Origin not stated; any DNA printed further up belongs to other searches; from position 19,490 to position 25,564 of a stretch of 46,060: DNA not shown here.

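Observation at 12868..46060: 33-kb cell-envelope island: two protease-coupled giant-protein operons flanking a pilin-like operon, with a dedicated OST and STAND regulator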

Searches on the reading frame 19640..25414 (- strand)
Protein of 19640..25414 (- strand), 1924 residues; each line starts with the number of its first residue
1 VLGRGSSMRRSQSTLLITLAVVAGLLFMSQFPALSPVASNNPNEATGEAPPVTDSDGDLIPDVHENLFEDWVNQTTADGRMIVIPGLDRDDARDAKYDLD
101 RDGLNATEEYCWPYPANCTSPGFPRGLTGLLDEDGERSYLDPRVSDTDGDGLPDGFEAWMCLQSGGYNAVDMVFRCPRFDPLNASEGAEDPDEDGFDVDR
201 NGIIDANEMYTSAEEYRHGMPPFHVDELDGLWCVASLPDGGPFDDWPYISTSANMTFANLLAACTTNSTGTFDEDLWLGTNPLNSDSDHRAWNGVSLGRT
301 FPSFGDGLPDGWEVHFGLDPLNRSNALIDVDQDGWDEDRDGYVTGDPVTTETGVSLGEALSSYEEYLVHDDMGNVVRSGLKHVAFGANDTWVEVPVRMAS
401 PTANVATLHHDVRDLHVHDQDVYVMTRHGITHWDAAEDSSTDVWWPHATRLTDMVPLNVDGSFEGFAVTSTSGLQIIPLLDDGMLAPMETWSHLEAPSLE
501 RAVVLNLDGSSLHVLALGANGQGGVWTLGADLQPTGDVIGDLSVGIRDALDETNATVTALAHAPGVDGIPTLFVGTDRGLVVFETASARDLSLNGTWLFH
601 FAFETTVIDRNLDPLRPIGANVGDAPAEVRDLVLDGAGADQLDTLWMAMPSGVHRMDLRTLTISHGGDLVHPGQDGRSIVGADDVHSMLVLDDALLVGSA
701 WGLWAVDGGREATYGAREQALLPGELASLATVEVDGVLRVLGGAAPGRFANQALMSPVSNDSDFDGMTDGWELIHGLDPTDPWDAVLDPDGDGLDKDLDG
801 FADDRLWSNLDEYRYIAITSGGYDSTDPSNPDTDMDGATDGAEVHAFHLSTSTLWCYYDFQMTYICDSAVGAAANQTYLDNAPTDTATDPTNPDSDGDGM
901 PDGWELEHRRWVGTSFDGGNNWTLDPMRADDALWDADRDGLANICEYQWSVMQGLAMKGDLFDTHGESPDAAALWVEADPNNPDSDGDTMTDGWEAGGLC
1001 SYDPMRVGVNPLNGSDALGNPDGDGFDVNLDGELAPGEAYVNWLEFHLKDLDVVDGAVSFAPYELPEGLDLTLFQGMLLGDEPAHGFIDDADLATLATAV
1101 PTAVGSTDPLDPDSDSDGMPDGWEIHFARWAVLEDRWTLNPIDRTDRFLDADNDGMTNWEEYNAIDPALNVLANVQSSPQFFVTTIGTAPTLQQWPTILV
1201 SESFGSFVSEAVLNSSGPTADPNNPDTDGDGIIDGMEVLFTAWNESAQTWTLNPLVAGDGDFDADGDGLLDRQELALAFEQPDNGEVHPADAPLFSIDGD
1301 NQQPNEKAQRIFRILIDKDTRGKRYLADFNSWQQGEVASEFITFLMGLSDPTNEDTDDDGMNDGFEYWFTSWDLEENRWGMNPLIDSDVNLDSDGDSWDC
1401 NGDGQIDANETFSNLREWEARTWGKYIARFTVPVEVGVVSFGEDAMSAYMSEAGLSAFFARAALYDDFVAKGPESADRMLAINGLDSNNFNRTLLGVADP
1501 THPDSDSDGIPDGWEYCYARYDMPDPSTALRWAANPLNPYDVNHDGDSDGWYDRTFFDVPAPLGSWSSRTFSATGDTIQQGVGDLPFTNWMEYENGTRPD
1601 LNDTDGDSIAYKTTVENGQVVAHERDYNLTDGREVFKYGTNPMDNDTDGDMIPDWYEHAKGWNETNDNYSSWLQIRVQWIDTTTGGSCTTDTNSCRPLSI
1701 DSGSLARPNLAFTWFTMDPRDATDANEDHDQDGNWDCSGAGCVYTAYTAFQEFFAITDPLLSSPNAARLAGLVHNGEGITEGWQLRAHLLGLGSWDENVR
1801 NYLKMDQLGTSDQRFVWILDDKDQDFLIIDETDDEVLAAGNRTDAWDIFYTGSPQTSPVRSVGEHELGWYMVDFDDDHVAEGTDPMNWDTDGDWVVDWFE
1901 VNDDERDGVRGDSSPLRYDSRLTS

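Call 4: search_protein_families(library=pfam, proteins=[window:19640-25414:-], max_evalue=0.01)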
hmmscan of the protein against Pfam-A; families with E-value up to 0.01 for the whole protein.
window:19640-25414:- (1924 aa): 1 family
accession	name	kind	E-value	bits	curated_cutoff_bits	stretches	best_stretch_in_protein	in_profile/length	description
PF18884.5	TSP3_bac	-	0.00068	19.9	25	1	761-782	1-22/22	Bacterial TSP3 repeat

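Call 25: search_solved_structures(query=window:19640-25414:-, max_evalue=0.1)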
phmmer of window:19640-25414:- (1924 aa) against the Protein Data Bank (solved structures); distinct sequences matched with E-value up to 0.1: 1.
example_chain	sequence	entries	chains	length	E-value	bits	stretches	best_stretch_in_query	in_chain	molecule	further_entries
8aht_A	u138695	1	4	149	0.067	13.6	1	1223-1302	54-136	Calmodulin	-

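Call 32: search_protein_families(library=ncbifam, proteins=[window:19640-25414:-], max_evalue=0.01)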
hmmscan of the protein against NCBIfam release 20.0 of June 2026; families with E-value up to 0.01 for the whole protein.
window:19640-25414:- (1924 aa): 2 families
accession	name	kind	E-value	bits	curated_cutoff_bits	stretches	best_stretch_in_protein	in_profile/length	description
NF033765.2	gliding_CglD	equivalog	1.7e-15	55.9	400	2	754-1006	140-377/1124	adventurous gliding motility lipoprotein CglD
NF047639.1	throspo3_MtsD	equivalog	2e-05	23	800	1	303-348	483-528/651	cell-cell cohesion protein MtsD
